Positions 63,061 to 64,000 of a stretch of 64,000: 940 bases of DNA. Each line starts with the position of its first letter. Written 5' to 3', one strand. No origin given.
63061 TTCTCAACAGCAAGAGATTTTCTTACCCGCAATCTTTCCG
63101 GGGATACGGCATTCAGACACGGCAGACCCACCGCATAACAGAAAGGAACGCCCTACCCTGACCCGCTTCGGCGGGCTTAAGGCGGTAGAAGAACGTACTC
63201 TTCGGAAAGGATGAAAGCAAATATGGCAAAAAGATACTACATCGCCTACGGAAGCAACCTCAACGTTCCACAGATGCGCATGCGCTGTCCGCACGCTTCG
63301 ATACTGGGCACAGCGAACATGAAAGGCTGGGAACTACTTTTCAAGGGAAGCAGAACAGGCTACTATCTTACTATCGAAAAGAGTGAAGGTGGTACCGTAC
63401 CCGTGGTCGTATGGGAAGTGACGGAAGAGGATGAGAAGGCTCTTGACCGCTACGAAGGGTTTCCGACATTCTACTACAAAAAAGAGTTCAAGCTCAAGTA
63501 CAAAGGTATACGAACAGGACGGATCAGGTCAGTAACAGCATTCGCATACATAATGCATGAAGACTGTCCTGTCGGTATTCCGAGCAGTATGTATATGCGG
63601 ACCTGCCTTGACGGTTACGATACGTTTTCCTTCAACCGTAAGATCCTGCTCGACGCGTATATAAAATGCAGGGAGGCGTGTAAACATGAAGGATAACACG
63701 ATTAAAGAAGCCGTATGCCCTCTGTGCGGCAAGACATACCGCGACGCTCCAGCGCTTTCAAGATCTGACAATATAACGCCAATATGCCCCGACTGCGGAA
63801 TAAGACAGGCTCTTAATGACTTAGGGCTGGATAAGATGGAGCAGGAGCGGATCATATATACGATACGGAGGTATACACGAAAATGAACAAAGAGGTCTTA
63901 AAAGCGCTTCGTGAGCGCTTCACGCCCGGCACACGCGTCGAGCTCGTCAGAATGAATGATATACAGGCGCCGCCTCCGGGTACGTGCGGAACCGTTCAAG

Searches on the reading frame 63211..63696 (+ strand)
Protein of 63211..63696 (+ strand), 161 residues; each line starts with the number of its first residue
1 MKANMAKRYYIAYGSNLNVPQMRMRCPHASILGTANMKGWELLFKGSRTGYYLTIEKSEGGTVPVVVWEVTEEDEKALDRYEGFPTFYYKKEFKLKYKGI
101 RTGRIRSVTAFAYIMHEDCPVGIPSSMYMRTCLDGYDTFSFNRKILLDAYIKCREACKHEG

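Call 12: find_encoding_contigs(protein=window:63211-63696:+, flank=10000, max_places=6)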
Protein window:63211-63696:+ (161 aa): 2 contigs read that carry it; 2 places shown.
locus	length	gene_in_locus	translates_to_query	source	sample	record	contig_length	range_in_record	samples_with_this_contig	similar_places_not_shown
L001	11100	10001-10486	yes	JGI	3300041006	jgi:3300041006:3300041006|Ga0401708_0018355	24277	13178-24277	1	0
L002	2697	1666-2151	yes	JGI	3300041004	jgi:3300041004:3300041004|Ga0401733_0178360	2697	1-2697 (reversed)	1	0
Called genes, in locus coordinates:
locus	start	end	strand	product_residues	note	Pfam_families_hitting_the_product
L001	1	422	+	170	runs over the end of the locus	PF05565:Sipho_Gp157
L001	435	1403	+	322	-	PF13479:AAA_24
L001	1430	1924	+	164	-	-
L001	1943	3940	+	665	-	PF08707:PriCT_2, PF13481:AAA_25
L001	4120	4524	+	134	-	PF05866:RusA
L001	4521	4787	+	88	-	-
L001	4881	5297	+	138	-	PF07374:DUF1492 (weak)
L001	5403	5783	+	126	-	PF01844:HNH, PF14279:HNH_5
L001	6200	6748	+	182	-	PF05119:Terminase_4 (weak)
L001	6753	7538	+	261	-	PF00438:S-AdoMet_synt_N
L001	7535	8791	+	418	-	PF02195:ParB_N, PF01555:N6_N4_Mtase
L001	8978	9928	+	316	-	PF12224:Amidoligase_2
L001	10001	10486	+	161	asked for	PF06094:GGACT, PF13772:AIG2_2 (weak)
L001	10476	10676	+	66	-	-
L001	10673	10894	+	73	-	PF14192:DUF4314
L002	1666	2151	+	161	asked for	PF06094:GGACT, PF13772:AIG2_2 (weak)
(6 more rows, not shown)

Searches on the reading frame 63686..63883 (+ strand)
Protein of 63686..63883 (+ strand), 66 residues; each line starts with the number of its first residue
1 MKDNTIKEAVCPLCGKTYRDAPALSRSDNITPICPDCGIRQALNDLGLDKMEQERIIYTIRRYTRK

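Call 100: search_protein_families(library=pfam, proteins=[window:63686-63883:+], max_evalue=0.01)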
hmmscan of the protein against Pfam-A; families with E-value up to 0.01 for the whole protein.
window:63686-63883:+ (66 aa): 3 families
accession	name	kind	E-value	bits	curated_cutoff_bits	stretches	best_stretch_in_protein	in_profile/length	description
PF00096.32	zf-C2H2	-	0.0019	19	25.2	0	10-25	2-17/23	Zinc finger, C2H2 type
PF11238.13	DUF3039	-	0.0069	16.5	22.7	0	9-37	25-49/56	Protein of unknown function (DUF3039)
PF13248.11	Zn_ribbon_3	-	0.0087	16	27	0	32-40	17-25/26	zinc-ribbon domain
